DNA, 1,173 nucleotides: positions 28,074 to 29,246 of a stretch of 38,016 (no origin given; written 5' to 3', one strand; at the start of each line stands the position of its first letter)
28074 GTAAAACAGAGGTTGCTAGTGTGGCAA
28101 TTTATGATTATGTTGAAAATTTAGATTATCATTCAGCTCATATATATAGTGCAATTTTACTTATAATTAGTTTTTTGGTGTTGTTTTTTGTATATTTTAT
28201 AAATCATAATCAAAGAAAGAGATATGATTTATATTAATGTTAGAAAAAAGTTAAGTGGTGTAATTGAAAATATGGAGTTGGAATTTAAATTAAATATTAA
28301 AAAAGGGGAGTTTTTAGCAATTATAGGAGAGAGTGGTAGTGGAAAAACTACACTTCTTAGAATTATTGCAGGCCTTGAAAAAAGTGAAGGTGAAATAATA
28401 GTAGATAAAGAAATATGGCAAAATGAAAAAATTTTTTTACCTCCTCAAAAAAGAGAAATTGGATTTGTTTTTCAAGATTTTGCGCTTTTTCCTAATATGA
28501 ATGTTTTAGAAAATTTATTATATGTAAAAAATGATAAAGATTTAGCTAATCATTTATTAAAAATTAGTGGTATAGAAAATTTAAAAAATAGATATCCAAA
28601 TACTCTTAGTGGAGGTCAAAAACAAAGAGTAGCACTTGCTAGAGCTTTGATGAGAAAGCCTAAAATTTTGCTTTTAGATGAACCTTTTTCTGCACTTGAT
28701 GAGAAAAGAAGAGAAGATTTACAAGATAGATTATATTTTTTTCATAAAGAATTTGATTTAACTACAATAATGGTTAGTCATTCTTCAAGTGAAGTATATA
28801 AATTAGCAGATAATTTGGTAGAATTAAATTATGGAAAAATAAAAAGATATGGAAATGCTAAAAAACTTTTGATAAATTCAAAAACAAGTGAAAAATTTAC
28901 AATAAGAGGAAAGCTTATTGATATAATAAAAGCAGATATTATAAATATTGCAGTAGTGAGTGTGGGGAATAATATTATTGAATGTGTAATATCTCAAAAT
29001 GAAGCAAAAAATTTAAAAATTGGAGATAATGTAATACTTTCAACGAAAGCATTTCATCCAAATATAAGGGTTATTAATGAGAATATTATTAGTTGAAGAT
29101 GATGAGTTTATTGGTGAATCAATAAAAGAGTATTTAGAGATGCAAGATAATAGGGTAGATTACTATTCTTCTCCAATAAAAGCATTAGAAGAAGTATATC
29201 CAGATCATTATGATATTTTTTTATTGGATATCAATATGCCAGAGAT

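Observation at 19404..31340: Shared 15-bp direct repeat (GCAC-N7-RCAC) at three nitrate/nitrite-respiration promoters, a candidate operator of the co-located OmpR-family regulator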

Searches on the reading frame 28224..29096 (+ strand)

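Call 8: search_protein_families(library=ncbifam, proteins=[window:28224-29096:+])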
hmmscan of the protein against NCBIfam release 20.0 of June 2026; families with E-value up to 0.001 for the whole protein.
window:28224-29096:+ (290 aa): 191 families (the best 25 are shown)
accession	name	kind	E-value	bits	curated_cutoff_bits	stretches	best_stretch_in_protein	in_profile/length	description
NF040933.2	ABC_arch_GlcV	equivalog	4.4e-61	206.7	450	1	20-267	24-280/357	glucose ABC transporter ATP-binding protein GlcV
TIGR03265.1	PhnT2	equivalog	7.7e-61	206.3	457.7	1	20-252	22-258/353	putative 2-aminoethylphosphonate ABC transporter ATP-binding protein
TIGR02142.1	modC_ABC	equivalog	9.2e-61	206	285.05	1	11-222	6-226/353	molybdenum ABC transporter ATP-binding protein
TIGR00968.1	3a0106s01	subfamily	3.5e-56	190.4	342.75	1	12-217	11-220/237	sulfate ABC transporter ATP-binding protein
NF008355.0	PRK11144.1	equivalog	5.5e-55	186.8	434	1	1-238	1-238/353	molybdenum ABC transporter ATP-binding protein ModC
NF040840.2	tungstate_WtpC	equivalog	1.1e-53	182.7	440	1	20-275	18-281/347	tungstate ABC transporter ATP-binding protein WtpC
NF043075.1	MMSYN1_0197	equivalog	2.1e-53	181.5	550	1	20-262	20-266/341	spermidine/putrescine ABC transporter ATP-binding protein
NF006987.0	PRK09452.1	equivalog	3.9e-53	180.5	482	1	20-258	35-278/378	spermidine/putrescine ABC transporter ATP-binding protein PotA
TIGR01187.1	potA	subfamily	1.9e-50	171.8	355.6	1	33-220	1-193/325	polyamine ABC transporter ATP-binding protein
TIGR01186.1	proV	subfamily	1.1e-49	169.5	326.6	1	21-238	12-242/363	betaine/proline/choline family ABC transporter ATP-binding protein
NF008105.0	PRK10851.1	equivalog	2.4e-49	168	502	1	20-220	20-229/362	sulfate/thiosulfate ABC transporter ATP-binding protein CysA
NF008653.0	PRK11650.1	subfamily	4.5e-49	167.4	432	1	5-215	8-222/357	sn-glycerol-3-phosphate ABC transporter ATP-binding protein UgpC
NF008513.0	PRK11432.1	equivalog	5.2e-48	163.7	496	1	12-219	20-228/351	ferric ABC transporter ATP-binding protein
TIGR03258.1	PhnT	equivalog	2.3e-47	161.8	499.15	1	21-226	27-236/359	2-aminoethylphosphonate ABC transport system ATP-binding subunit PhnT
NF008233.0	PRK11000.1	equivalog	2.7e-44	151.5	568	1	17-265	18-267/369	maltose/maltodextrin ABC transporter ATP-binding protein MalK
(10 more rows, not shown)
